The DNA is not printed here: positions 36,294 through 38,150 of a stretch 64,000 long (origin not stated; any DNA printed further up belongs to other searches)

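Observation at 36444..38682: GT2::methyltransferase fusion followed by a tandem duplicate of the methyltransferase domain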

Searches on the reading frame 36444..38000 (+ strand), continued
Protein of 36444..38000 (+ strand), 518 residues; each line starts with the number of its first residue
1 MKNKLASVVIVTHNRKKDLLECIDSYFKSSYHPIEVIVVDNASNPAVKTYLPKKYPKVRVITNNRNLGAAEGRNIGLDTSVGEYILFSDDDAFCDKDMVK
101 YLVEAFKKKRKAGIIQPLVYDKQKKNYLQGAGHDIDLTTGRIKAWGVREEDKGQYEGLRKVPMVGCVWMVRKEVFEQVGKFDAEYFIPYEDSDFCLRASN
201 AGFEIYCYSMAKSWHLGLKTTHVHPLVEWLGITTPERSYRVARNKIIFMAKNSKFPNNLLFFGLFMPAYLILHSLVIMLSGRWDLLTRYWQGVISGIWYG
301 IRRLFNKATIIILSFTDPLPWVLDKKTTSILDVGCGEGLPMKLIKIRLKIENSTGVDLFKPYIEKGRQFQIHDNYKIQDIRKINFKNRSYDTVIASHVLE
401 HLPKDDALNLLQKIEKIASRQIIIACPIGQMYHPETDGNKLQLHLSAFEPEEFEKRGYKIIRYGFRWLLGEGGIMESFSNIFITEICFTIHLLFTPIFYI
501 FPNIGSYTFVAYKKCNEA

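Call 9: search_protein_families(library=ncbifam, proteins=[window:36444-38000:+], max_evalue=0.01)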
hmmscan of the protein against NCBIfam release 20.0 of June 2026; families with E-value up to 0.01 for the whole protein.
window:36444-38000:+ (518 aa): 36 families (the best 25 are shown)
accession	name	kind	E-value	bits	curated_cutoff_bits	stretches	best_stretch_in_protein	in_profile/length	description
TIGR01556.1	rhamnosyltran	subfamily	6.8e-25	87.8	200.55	1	32-279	20-262/281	rhamnosyltransferase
NF038299.1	EPS_HpsN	equivalog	2.5e-19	69.4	425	1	6-226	3-231/317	hormogonium polysaccharide biosynthesis glycosyltransferase HpsN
TIGR03965.1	mycofact_glyco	equivalog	7.3e-18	64.7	280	1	6-206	76-271/467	mycofactocin biosynthesis glycosyltransferase MftF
NF041875.1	EPS_EpsD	equivalog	4.4e-17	62.5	370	1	7-216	2-207/325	exopolysaccharide biosynthesis glycosyltransferase EpsD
TIGR03937.1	PgaC_IcaA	equivalog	1.3e-14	54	422.3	1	4-114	45-158/407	poly-beta-1,6-N-acetyl-D-glucosamine synthase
NF007482.0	PRK10073.1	equivalog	2.6e-13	49.7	423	1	4-105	6-109/334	glycosyltransferase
NF041394.1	GtaseAglG_Halo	equivalog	1.2e-12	47.8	440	1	7-110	4-111/304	glucosyl-dolichyl phosphate glucuronosyltransferase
NF050113.1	gal_furan_GlfT1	equivalog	4e-11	42.8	330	1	8-197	3-188/290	galactofuranosyltransferase GlfT1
NF047683.1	TeichurnBiosyTuaG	equivalog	4.9e-11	42.8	400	1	3-112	5-117/252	teichuronic acid biosynthesis protein TuaG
NF050050.1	ProtGlycPglI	equivalog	1.1e-10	41.4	500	1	6-109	4-111/306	GalNAc(5)-diNAcBac-PP-undecaprenol beta-1,3-glucosyltransferase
TIGR03111.1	glyc2_xrt_Gpos1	hypoth_equivalog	1.4e-08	34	363.95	1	8-112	53-162/439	TIGR03111 family XrtG-associated glycosyltransferase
TIGR04283.1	glyco_like_mftF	equivalog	1.7e-08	34.4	182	1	7-114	2-106/221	TIGR04283 family arsenosugar biosynthesis glycosyltransferase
NF041255.1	mycofact_MftM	equivalog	1.9e-08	34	200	1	369-429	184-244/289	mycofactocin oligosaccharide methyltransferase MftM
TIGR01983.1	UbiG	equivalog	7.6e-08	31.9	102.95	1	327-408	50-135/228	bifunctional 2-polyprenyl-6-hydroxyphenol methylase/3-demethylubiquinol 3-O-methyltransferase UbiG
NF007453.0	PRK10018.1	equivalog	1.5e-07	31.4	382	1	2-98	4-104/280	colanic acid biosynthesis glycosyltransferase WcaA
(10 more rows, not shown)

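Call 12: find_encoding_contigs(protein=P0002, flank=10000, max_places=3)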
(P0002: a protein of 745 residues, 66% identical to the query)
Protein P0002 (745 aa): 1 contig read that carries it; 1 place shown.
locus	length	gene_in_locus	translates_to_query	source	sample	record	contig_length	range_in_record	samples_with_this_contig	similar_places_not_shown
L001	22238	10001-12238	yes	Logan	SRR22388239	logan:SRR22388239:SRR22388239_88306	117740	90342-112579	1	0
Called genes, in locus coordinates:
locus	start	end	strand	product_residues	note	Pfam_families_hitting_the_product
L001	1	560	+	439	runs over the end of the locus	-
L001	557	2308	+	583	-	PF02543:Carbam_trans_N, PF16861:Carbam_trans_C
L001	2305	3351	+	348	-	PF00535:Glycos_transf_2, PF10111:Glyco_tranf_2_2 (weak), PF13641:Glyco_tranf_2_3, PF13632:Glyco_trans_2_3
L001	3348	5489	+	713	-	PF11847:GT-C_AftD (faint)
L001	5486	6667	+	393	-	PF00534:Glycos_transf_1, PF13692:Glyco_trans_1_4, PF13524:Glyco_trans_1_2 (weak)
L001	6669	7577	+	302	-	PF00535:Glycos_transf_2, PF10111:Glyco_tranf_2_2, PF13506:Glyco_transf_21 (weak), PF13641:Glyco_tranf_2_3, PF13632:Glyco_trans_2_3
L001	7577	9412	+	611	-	-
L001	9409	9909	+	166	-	-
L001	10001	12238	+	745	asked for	PF00535:Glycos_transf_2, PF10111:Glyco_tranf_2_2, PF13641:Glyco_tranf_2_3, PF13489:Methyltransf_23, PF13847:Methyltransf_31, PF08241:Methyltransf_11, PF08242:Methyltransf_12, PF13649:Methyltransf_25, +5 more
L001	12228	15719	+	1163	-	-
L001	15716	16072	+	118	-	-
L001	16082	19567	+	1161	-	-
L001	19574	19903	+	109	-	-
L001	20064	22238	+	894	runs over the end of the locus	-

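Call 13: find_encoding_contigs(protein=P0004, flank=10000, max_places=3)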
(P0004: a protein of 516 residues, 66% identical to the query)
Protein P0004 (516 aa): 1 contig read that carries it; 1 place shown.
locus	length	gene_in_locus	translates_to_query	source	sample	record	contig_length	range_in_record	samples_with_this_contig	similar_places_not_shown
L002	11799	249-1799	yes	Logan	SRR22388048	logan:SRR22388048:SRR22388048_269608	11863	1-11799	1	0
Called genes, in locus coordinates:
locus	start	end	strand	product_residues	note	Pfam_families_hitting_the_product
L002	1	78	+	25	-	?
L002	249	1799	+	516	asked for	PF00535:Glycos_transf_2, PF10111:Glyco_tranf_2_2, PF13641:Glyco_tranf_2_3, PF13632:Glyco_trans_2_3, PF13489:Methyltransf_23, PF08241:Methyltransf_11, PF08242:Methyltransf_12, PF13649:Methyltransf_25, +1 more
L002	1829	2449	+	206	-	PF13489:Methyltransf_23, PF07021:MetW (weak), PF13847:Methyltransf_31 (weak), PF08241:Methyltransf_11, PF08242:Methyltransf_12, PF13649:Methyltransf_25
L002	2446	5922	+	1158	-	PF11847:GT-C_AftD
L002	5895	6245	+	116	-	-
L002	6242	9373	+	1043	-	-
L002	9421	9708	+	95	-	-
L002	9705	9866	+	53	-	-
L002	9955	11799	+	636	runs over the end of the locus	?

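Call 14: find_encoding_contigs(protein=P0052, flank=10000, max_places=2)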
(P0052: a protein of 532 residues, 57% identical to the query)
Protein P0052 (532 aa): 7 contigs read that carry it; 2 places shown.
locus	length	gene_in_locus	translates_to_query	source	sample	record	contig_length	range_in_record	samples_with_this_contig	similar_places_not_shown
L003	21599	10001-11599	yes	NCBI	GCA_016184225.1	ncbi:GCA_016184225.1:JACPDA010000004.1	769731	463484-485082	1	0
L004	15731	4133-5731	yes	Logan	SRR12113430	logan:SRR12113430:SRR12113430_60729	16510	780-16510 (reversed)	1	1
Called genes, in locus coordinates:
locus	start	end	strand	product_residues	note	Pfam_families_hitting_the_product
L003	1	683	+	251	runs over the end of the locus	PF02540:NAD_synthase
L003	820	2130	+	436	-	PF01210:NAD_Gly3P_dh_N (faint), PF03446:NAD_binding_2 (weak), PF03721:UDPG_MGDP_dh_N, PF00984:UDPG_MGDP_dh, PF03720:UDPG_MGDP_dh_C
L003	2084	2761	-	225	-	-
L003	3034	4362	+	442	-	PF00884:Sulfatase (weak)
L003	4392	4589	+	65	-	-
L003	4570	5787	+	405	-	PF00534:Glycos_transf_1, PF13692:Glyco_trans_1_4, PF13524:Glyco_trans_1_2 (weak)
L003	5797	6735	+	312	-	PF00535:Glycos_transf_2, PF10111:Glyco_tranf_2_2, PF13641:Glyco_tranf_2_3, PF13506:Glyco_transf_21, PF13632:Glyco_trans_2_3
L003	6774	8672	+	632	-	-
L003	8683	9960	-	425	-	PF00070:Pyr_redox (faint), PF01266:DAO, PF01593:Amino_oxidase, PF03486:HI0933_like (faint), PF07992:Pyr_redox_2 (faint), PF13450:NAD_binding_8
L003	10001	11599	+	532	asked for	PF00535:Glycos_transf_2, PF10111:Glyco_tranf_2_2, PF13641:Glyco_tranf_2_3, PF13489:Methyltransf_23, PF08241:Methyltransf_11, PF08242:Methyltransf_12, PF13649:Methyltransf_25, PF13847:Methyltransf_31, +2 more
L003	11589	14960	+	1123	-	PF11847:GT-C_AftD (faint), PF18915:DUF5667 (weak)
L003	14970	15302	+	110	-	-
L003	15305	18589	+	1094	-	PF11847:GT-C_AftD (weak)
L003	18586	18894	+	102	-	-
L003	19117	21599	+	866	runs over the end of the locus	-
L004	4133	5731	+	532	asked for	PF00535:Glycos_transf_2, PF10111:Glyco_tranf_2_2, PF13641:Glyco_tranf_2_3, PF13489:Methyltransf_23, PF08241:Methyltransf_11, PF08242:Methyltransf_12, PF13649:Methyltransf_25, PF13847:Methyltransf_31, +2 more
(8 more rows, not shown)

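Call 15: find_encoding_contigs(protein=P0048, flank=10000, max_places=2)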
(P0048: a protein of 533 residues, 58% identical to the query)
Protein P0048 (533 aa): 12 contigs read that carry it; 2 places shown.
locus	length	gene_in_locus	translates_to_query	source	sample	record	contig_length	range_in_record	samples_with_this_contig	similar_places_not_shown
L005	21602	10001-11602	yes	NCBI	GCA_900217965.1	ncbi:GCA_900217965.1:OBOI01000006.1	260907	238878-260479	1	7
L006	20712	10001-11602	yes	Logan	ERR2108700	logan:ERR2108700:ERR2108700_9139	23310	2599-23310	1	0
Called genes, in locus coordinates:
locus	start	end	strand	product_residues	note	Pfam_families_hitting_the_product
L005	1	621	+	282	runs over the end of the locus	PF01209:Ubie_methyltran, PF13489:Methyltransf_23, PF05175:MTS, PF07021:MetW, PF13847:Methyltransf_31, PF08241:Methyltransf_11, PF08242:Methyltransf_12, PF13649:Methyltransf_25, +3 more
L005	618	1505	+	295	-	PF00535:Glycos_transf_2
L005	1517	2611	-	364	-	PF01041:DegT_DnrJ_EryC1, PF00266:Aminotran_5, PF00155:Aminotran_1_2, PF01053:Cys_Met_Meta_PP (weak)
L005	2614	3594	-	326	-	PF13489:Methyltransf_23, PF08241:Methyltransf_11, PF08242:Methyltransf_12 (weak), PF13649:Methyltransf_25 (weak), PF13847:Methyltransf_31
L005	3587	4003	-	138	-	PF05523:FdtA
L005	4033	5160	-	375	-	PF02350:Epimerase_2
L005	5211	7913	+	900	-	-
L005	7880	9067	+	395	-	PF00534:Glycos_transf_1, PF13692:Glyco_trans_1_4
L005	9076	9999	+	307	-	PF00535:Glycos_transf_2, PF10111:Glyco_tranf_2_2, PF13641:Glyco_tranf_2_3, PF13632:Glyco_trans_2_3 (weak)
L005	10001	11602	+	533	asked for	PF00535:Glycos_transf_2, PF10111:Glyco_tranf_2_2, PF13641:Glyco_tranf_2_3, PF13632:Glyco_trans_2_3, PF13489:Methyltransf_23 (weak), PF08241:Methyltransf_11, PF08242:Methyltransf_12, PF13649:Methyltransf_25, +1 more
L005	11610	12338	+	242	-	PF13489:Methyltransf_23, PF08241:Methyltransf_11 (weak), PF03269:DUF268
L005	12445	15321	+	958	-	PF11847:GT-C_AftD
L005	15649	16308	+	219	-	PF00535:Glycos_transf_2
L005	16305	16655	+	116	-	PF10066:DUF2304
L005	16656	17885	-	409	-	PF01041:DegT_DnrJ_EryC1, PF01053:Cys_Met_Meta_PP (weak)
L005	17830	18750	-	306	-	PF02779:Transket_pyr, PF02780:Transketolase_C, PF17147:PFOR_II (faint)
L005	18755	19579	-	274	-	PF13292:DXP_synthase_N, PF00456:Transketolase_N, PF00676:E1_dh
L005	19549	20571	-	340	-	PF01073:3Beta_HSD, PF01370:Epimerase, PF02719:Polysacc_synt_2 (weak), PF04321:RmlD_sub_bind, PF16363:GDP_Man_Dehyd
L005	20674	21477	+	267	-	PF00535:Glycos_transf_2, PF10111:Glyco_tranf_2_2, PF13641:Glyco_tranf_2_3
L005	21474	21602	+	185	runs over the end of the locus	?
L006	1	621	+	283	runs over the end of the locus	PF01209:Ubie_methyltran, PF13489:Methyltransf_23, PF05175:MTS, PF07021:MetW, PF13847:Methyltransf_31, PF08241:Methyltransf_11, PF08242:Methyltransf_12, PF13649:Methyltransf_25, +2 more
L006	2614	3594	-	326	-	PF13489:Methyltransf_23, PF08241:Methyltransf_11, PF08242:Methyltransf_12 (weak), PF13649:Methyltransf_25 (weak), PF13847:Methyltransf_31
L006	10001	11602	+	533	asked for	PF00535:Glycos_transf_2, PF10111:Glyco_tranf_2_2, PF13641:Glyco_tranf_2_3, PF13632:Glyco_trans_2_3, PF13489:Methyltransf_23 (weak), PF08241:Methyltransf_11, PF08242:Methyltransf_12, PF13649:Methyltransf_25, +1 more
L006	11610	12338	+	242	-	PF13489:Methyltransf_23, PF08241:Methyltransf_11 (weak), PF03269:DUF268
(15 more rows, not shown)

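Call 16: find_encoding_contigs(protein=P0111, flank=10000, max_places=2)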
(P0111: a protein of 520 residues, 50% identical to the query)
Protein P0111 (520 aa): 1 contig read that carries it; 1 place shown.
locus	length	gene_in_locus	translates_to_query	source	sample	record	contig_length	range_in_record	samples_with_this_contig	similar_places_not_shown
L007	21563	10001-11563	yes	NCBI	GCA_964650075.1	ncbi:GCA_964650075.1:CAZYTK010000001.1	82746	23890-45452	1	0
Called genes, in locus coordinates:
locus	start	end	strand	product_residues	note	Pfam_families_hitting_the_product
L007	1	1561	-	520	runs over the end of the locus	-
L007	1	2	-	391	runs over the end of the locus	PF00534:Glycos_transf_1, PF13692:Glyco_trans_1_4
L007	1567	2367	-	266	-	PF13578:Methyltransf_24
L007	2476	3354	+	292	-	PF13641:Glyco_tranf_2_3 (weak), PF00535:Glycos_transf_2, PF10111:Glyco_tranf_2_2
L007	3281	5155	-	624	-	-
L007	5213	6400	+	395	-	PF00534:Glycos_transf_1, PF13692:Glyco_trans_1_4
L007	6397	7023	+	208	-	PF13489:Methyltransf_23, PF07021:MetW, PF13847:Methyltransf_31, PF08241:Methyltransf_11, PF08242:Methyltransf_12, PF13649:Methyltransf_25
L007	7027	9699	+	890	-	PF11847:GT-C_AftD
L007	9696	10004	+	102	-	-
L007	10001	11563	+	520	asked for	PF00535:Glycos_transf_2, PF13641:Glyco_tranf_2_3, PF10111:Glyco_tranf_2_2 (weak), PF13632:Glyco_trans_2_3, PF13489:Methyltransf_23 (weak), PF08241:Methyltransf_11, PF08242:Methyltransf_12, PF13649:Methyltransf_25, +1 more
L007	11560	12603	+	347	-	PF00535:Glycos_transf_2, PF10111:Glyco_tranf_2_2, PF13506:Glyco_transf_21, PF13641:Glyco_tranf_2_3, PF13632:Glyco_trans_2_3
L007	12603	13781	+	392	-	PF04188:Mannosyl_trans2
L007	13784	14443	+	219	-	PF00535:Glycos_transf_2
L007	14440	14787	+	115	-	PF10066:DUF2304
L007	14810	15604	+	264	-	PF00535:Glycos_transf_2, PF10111:Glyco_tranf_2_2 (weak), PF13641:Glyco_tranf_2_3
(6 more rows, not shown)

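Call 27: find_encoding_contigs(protein=P0006, flank=8000, max_places=2)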
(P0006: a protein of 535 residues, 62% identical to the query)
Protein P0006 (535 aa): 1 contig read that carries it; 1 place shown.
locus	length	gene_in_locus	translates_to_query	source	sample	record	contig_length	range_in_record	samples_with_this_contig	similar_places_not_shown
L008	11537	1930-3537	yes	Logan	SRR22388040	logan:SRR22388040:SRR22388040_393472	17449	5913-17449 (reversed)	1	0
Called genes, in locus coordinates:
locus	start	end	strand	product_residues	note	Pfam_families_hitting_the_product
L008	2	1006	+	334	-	?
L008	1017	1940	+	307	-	PF00535:Glycos_transf_2, PF10111:Glyco_tranf_2_2, PF13641:Glyco_tranf_2_3, PF13506:Glyco_transf_21 (weak), PF13632:Glyco_trans_2_3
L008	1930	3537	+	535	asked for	PF00535:Glycos_transf_2, PF10111:Glyco_tranf_2_2, PF13641:Glyco_tranf_2_3, PF13632:Glyco_trans_2_3, PF13489:Methyltransf_23, PF08241:Methyltransf_11, PF08242:Methyltransf_12, PF13649:Methyltransf_25, +1 more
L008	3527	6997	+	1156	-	PF11847:GT-C_AftD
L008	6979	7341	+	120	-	-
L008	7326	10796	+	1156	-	-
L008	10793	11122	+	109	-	-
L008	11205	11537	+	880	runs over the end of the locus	-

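Call 28: find_encoding_contigs(protein=P0009, flank=8000, max_places=2)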
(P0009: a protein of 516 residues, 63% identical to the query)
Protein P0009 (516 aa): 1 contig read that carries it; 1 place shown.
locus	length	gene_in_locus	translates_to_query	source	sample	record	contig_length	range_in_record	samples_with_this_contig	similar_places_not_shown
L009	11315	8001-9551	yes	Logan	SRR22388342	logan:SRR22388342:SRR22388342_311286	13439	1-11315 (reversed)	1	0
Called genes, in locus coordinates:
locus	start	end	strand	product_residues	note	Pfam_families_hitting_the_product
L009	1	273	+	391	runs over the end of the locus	-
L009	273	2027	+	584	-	PF02543:Carbam_trans_N, PF16861:Carbam_trans_C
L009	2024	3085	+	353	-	PF00535:Glycos_transf_2, PF13641:Glyco_tranf_2_3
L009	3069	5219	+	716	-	PF11847:GT-C_AftD (weak)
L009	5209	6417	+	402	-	PF00534:Glycos_transf_1, PF13692:Glyco_trans_1_4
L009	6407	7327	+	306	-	PF13641:Glyco_tranf_2_3, PF00535:Glycos_transf_2, PF10111:Glyco_tranf_2_2, PF13506:Glyco_transf_21 (weak), PF13632:Glyco_trans_2_3 (weak)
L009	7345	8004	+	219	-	PF05401:NodS (weak), PF07021:MetW, PF13489:Methyltransf_23, PF13847:Methyltransf_31, PF08241:Methyltransf_11, PF08242:Methyltransf_12, PF13649:Methyltransf_25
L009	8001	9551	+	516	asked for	PF00535:Glycos_transf_2, PF10111:Glyco_tranf_2_2, PF13641:Glyco_tranf_2_3, PF13489:Methyltransf_23, PF13847:Methyltransf_31, PF08241:Methyltransf_11, PF08242:Methyltransf_12, PF13649:Methyltransf_25, +2 more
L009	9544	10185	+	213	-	PF13489:Methyltransf_23 (weak), PF07021:MetW (weak), PF13847:Methyltransf_31 (weak), PF08241:Methyltransf_11, PF08242:Methyltransf_12 (weak), PF13649:Methyltransf_25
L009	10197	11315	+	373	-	?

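Call 29: find_encoding_contigs(protein=P0042, flank=8000, max_places=2)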
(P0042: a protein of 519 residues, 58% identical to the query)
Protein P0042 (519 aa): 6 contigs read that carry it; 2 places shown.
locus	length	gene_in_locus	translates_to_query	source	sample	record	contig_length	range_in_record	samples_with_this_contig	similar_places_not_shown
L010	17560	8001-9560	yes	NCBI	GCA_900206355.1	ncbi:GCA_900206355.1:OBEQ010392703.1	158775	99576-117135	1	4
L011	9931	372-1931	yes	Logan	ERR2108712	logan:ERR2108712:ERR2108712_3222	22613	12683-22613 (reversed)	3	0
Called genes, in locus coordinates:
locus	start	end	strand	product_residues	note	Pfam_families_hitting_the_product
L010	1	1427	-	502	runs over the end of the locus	-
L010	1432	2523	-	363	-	PF02350:Epimerase_2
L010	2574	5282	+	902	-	-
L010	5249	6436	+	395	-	PF00534:Glycos_transf_1, PF13692:Glyco_trans_1_4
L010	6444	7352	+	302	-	PF00535:Glycos_transf_2, PF10111:Glyco_tranf_2_2, PF13506:Glyco_transf_21 (faint), PF13641:Glyco_tranf_2_3, PF13632:Glyco_trans_2_3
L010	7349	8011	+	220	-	PF07021:MetW, PF13489:Methyltransf_23, PF13847:Methyltransf_31, PF08241:Methyltransf_11, PF08242:Methyltransf_12, PF13649:Methyltransf_25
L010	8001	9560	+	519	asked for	PF00535:Glycos_transf_2, PF10111:Glyco_tranf_2_2, PF13641:Glyco_tranf_2_3, PF13632:Glyco_trans_2_3, PF13489:Methyltransf_23 (weak), PF08241:Methyltransf_11, PF08242:Methyltransf_12 (faint), PF13649:Methyltransf_25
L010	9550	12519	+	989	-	-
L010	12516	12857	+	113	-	-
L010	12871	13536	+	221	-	PF00535:Glycos_transf_2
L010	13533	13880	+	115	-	PF10066:DUF2304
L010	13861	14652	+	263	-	PF00535:Glycos_transf_2, PF10111:Glyco_tranf_2_2, PF13641:Glyco_tranf_2_3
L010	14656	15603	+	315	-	PF01370:Epimerase, PF02719:Polysacc_synt_2 (faint), PF01073:3Beta_HSD (weak), PF16363:GDP_Man_Dehyd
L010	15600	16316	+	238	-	PF00535:Glycos_transf_2, PF13641:Glyco_tranf_2_3 (weak)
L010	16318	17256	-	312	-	PF01408:GFO_IDH_MocA, PF22725:GFO_IDH_MocA_C3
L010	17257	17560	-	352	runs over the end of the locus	PF01073:3Beta_HSD, PF01370:Epimerase, PF02719:Polysacc_synt_2 (weak), PF16363:GDP_Man_Dehyd, PF07993:NAD_binding_4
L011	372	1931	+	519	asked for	PF00535:Glycos_transf_2, PF10111:Glyco_tranf_2_2, PF13641:Glyco_tranf_2_3, PF13632:Glyco_trans_2_3, PF13489:Methyltransf_23 (weak), PF08241:Methyltransf_11, PF08242:Methyltransf_12 (faint), PF13649:Methyltransf_25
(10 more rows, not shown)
